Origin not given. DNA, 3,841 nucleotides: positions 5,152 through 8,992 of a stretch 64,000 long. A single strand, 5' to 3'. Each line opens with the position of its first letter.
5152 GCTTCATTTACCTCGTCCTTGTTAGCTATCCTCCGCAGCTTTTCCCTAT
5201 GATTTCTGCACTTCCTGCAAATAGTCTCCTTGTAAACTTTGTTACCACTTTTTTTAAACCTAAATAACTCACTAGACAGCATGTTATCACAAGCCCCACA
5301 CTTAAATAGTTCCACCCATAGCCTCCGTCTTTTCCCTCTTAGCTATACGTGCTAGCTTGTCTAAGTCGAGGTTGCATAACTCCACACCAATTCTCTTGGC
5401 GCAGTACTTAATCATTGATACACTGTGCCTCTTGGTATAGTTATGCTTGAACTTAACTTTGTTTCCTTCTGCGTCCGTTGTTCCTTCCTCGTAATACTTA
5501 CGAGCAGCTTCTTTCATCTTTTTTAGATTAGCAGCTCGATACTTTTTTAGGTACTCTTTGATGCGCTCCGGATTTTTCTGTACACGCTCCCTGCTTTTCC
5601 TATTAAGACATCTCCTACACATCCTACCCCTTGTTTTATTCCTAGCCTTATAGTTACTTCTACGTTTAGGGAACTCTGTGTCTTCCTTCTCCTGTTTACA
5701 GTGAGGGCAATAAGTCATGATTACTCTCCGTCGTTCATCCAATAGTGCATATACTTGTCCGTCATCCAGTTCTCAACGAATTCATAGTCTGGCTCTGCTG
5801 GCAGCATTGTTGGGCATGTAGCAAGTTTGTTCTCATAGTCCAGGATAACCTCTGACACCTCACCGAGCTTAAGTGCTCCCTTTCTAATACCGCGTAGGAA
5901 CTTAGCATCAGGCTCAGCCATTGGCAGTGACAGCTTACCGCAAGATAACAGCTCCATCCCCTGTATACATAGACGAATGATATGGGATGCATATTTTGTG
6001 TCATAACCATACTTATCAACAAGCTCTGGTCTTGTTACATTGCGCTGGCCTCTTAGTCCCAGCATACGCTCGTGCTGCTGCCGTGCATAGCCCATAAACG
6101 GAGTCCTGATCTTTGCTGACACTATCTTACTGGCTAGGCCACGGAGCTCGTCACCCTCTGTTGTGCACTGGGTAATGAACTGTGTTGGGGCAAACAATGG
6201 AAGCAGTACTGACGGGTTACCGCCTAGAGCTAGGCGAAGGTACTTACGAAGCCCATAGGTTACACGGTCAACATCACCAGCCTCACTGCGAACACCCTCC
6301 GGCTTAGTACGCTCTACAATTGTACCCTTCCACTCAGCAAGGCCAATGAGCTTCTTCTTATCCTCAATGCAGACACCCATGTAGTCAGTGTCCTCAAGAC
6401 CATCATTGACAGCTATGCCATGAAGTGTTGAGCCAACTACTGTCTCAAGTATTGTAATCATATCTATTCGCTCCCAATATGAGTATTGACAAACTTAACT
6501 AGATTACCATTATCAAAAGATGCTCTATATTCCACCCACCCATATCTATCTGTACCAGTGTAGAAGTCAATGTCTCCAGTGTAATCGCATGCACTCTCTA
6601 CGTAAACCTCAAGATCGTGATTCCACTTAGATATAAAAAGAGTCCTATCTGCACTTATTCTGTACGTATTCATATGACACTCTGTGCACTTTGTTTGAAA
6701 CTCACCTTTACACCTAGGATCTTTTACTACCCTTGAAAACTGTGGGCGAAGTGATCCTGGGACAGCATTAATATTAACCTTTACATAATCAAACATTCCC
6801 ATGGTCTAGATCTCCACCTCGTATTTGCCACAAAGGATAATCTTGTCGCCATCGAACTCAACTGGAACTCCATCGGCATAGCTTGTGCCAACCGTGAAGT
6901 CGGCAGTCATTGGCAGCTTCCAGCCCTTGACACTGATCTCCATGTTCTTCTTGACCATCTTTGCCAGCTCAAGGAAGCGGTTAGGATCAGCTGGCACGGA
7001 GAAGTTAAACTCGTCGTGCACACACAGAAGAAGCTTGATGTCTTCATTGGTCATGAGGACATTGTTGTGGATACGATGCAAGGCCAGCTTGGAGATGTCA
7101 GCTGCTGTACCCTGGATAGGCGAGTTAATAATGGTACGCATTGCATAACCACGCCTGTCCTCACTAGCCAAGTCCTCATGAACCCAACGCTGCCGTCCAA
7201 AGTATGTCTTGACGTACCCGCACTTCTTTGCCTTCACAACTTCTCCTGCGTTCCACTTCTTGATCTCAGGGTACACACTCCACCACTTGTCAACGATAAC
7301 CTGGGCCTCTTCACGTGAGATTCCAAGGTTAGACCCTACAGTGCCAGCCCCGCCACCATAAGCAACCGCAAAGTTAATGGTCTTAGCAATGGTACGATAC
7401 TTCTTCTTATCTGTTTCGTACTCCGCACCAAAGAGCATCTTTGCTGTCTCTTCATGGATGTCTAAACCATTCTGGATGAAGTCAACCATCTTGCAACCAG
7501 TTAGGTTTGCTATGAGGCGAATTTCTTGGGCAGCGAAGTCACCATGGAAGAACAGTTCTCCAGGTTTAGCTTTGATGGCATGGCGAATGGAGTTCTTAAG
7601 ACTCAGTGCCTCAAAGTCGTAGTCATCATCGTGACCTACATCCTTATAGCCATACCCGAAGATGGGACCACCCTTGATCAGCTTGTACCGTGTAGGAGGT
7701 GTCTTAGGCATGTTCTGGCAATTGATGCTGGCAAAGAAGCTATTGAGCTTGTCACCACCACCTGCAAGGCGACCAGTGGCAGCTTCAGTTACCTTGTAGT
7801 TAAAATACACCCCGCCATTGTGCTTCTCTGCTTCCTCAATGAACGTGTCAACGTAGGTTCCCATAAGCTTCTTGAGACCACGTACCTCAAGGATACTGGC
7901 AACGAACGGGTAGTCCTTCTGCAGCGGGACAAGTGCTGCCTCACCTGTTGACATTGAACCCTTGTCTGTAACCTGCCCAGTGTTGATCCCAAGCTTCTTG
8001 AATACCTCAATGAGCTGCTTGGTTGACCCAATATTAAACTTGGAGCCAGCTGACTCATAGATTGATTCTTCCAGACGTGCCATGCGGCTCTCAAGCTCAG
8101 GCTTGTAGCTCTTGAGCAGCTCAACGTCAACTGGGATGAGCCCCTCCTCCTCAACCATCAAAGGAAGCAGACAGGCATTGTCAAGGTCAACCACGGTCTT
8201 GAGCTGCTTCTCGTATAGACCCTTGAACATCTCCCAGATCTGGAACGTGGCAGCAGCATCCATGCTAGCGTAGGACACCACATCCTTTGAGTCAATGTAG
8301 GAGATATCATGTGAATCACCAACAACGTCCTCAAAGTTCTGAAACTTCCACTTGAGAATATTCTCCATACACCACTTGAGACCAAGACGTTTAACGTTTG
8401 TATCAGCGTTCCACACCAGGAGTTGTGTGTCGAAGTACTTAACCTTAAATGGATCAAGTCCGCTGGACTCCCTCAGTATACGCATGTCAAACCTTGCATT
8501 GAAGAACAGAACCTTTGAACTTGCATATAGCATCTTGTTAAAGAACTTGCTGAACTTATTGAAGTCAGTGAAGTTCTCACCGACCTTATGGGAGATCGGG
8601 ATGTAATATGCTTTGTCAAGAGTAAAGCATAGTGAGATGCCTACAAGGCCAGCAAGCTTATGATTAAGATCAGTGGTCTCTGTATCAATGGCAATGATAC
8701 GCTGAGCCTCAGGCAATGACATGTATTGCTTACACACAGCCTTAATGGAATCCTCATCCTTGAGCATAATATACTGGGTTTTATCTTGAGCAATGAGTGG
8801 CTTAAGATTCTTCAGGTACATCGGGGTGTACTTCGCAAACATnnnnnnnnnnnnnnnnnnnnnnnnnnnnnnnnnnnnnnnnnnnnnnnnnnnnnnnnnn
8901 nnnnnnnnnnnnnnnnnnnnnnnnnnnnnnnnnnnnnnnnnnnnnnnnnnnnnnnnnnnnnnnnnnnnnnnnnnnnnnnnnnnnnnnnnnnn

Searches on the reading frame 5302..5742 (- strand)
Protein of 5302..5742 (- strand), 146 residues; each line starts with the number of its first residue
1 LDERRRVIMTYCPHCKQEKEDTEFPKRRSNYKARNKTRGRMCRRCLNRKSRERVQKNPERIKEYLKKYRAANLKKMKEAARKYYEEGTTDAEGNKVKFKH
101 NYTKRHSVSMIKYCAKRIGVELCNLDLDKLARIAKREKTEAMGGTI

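Call 40: search_protein_families(library=pfam, proteins=[window:5302-5742:-], max_evalue=0.01)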
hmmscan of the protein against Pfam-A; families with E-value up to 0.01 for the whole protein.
window:5302-5742:- (146 aa): 1 family
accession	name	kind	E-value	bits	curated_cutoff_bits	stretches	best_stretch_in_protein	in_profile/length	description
PF19792.4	DUF6276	-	0.0012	19.4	27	1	12-58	2-48/128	Family of unknown function (DUF6276)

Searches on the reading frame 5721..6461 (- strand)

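Call 40: search_protein_families(library=pfam, proteins=[window:5721-6461:-], max_evalue=0.01)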
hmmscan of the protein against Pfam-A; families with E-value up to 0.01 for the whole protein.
window:5721-6461:- (246 aa): 1 family
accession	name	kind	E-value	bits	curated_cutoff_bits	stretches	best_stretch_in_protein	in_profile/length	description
PF10127.15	RlaP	-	1.1e-24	88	23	1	4-182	21-174/249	RNA repair pathway DNA polymerase beta family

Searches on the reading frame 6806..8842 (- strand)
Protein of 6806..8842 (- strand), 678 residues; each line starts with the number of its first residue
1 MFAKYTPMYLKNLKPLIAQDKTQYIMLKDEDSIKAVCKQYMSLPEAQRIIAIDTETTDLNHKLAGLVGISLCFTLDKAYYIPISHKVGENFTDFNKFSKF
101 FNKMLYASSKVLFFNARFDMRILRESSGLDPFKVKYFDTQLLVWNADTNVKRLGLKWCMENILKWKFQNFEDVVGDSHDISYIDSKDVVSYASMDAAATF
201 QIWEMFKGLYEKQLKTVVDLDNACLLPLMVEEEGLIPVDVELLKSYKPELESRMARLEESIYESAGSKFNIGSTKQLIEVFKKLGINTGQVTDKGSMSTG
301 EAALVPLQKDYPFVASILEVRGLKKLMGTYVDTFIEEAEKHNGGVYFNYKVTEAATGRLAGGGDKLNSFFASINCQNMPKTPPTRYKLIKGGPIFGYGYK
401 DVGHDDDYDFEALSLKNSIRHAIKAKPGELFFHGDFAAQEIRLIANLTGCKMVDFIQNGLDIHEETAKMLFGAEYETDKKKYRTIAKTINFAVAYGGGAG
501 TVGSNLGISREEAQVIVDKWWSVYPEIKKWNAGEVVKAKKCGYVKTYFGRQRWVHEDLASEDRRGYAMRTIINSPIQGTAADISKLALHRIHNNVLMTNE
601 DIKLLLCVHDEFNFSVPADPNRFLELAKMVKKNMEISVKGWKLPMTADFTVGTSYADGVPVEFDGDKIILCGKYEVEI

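Call 11: search_protein_families(library=pfam, proteins=[window:6806-8842:-], max_evalue=0.01)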
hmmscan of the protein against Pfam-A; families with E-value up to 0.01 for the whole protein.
window:6806-8842:- (678 aa): 3 families
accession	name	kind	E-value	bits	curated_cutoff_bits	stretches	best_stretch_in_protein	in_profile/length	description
PF00476.26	DNA_pol_A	-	6.4e-81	272.6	34.3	1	241-656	2-380/381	DNA polymerase family A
PF01612.26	DNA_pol_A_exo1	-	9.4e-16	58.5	23.6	1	24-206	1-168/173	3'-5' exonuclease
PF13482.12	RNase_H_2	-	6.1e-05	23.5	22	1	52-159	3-110/165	RNase_H superfamily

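Call 12: search_protein_families(library=phrogs, proteins=[window:6806-8842:-], max_evalue=0.01)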
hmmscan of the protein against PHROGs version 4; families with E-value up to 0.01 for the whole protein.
window:6806-8842:- (678 aa): 10 families
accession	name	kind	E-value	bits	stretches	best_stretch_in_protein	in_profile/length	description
phrog_17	-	DNA, RNA and nucleotide metabolism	2.3e-111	374.8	1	18-664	646-1239/1445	DNA polymerase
phrog_2573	-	DNA, RNA and nucleotide metabolism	4.4e-35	122.4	1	418-662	4-281/336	DNA polymerase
phrog_5995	-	DNA, RNA and nucleotide metabolism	7.8e-27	95.3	1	491-661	2-181/236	DNA polymerase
phrog_10285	-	DNA, RNA and nucleotide metabolism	2e-22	80.7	2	415-529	41-162/321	DNA polymerase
phrog_12241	-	DNA, RNA and nucleotide metabolism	1.4e-21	78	2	19-245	96-342/502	DNA polymerase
phrog_35406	-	DNA, RNA and nucleotide metabolism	2.5e-09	37.7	1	482-618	108-248/320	DNA polymerase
phrog_15971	-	DNA, RNA and nucleotide metabolism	5.2e-06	26.8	1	482-652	211-369/376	DNA polymerase I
phrog_23226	-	DNA, RNA and nucleotide metabolism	1.3e-05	24.8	1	483-620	418-551/611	DNA polymerase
phrog_8888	-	DNA, RNA and nucleotide metabolism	0.0014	19.7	1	483-625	65-198/295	DNA polymerase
phrog_192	-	DNA, RNA and nucleotide metabolism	0.0093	16.3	0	40-67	99-125/397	DNA polymerase exonuclease subunit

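Call 18: search_dna_similar(query=window:6806-8839:-, collection=phages, mode=protein, max_rows=15)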
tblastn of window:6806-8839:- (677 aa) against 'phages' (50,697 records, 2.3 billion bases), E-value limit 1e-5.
Records with a match: 3558; places in all: 3558; records where one place covers at least 80% of the query: 737.
Best place of each record, by identity: <60% 3558.
By first word of the organism name: Mycobacterium 843; Vibrio 414; Staphylococcus 337; Microbacterium 310; Salmonella 285; Bacillus 239; Arthrobacter 148; Enterococcus 145; Escherichia 134; Gordonia 100; and 75 more.
By host as written in the record: Mycobacterium smegmatis mc2 155 599; - 505; Microbacterium foliorum NRRL B-24224 138; Microbacterium foliorum NRRL B-24224 SEA 129; Staphylococcus aureus 113; Arthrobacter sp. ATCC 21022 110; Mycobacterium smegmatis mc#155 108; Listeria monocytogenes 55; and 535 more.
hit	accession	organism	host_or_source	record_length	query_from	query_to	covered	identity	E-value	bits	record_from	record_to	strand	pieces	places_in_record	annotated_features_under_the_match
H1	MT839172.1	Bacteriophage sp.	human fecal samples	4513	50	647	88%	30.2%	2e-62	231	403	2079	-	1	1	record has no annotation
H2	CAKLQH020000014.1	Acinetobacter phage MD-2021a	not known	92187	50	657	90%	29.3%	2e-54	208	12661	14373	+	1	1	polA: DNA polymerase I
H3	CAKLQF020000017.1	Acinetobacter phage MD-2021a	not known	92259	50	657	90%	29.3%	2e-54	208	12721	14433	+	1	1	polA: DNA polymerase I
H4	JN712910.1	Bacillus phage BCD7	Bacillus cereus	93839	10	657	96%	27.4%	8e-20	164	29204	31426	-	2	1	putative DNA polymerase I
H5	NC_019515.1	Bacillus phage BCD7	Bacillus cereus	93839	10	657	96%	27.4%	8e-20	164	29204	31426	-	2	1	DNA polymerase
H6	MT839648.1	Bacteriophage sp.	human fecal samples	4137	50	657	90%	28.9%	3e-54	206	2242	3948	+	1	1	record has no annotation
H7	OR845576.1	Escherichia phage ECO95 1-6-1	Escherichia coli O157:H7 ATCC 43895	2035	13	618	90%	28.9%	2e-47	183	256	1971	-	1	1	record has no annotation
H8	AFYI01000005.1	Salmonella enterica subsp. enterica serovar Infantis str. ...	Homo sapiens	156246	13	618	90%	28.9%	2e-46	183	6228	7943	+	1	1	DNA-directed DNA polymerase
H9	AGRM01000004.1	Salmonella enterica subsp. houtenae str. ATCC BAA-1581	Homo sapiens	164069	23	618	88%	28.9%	5e-47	186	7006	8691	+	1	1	DNA-directed DNA polymerase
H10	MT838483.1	Bacteriophage sp.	human fecal samples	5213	18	657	95%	26.9%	5e-46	182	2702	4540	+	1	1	record has no annotation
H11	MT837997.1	Bacteriophage sp.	human fecal samples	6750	48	654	90%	28.4%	7e-52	200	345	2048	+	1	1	record has no annotation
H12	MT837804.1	Bacteriophage sp.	human fecal samples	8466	23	611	87%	28.0%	2e-43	174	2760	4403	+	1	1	record has no annotation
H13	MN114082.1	Listeria phage LP-010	Listeria monocytogenes J1-208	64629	38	656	91%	25.7%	5e-33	142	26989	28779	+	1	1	DNA polymerase I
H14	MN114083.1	Listeria phage LP-013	Listeria monocytogenes J1-208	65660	38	656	91%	25.7%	5e-33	142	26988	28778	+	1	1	DNA polymerase I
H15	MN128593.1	Listeria phage LP-031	Listeria monocytogenes FSL F6-367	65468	38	656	91%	25.7%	6e-33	142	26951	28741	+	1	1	DNA polymerase I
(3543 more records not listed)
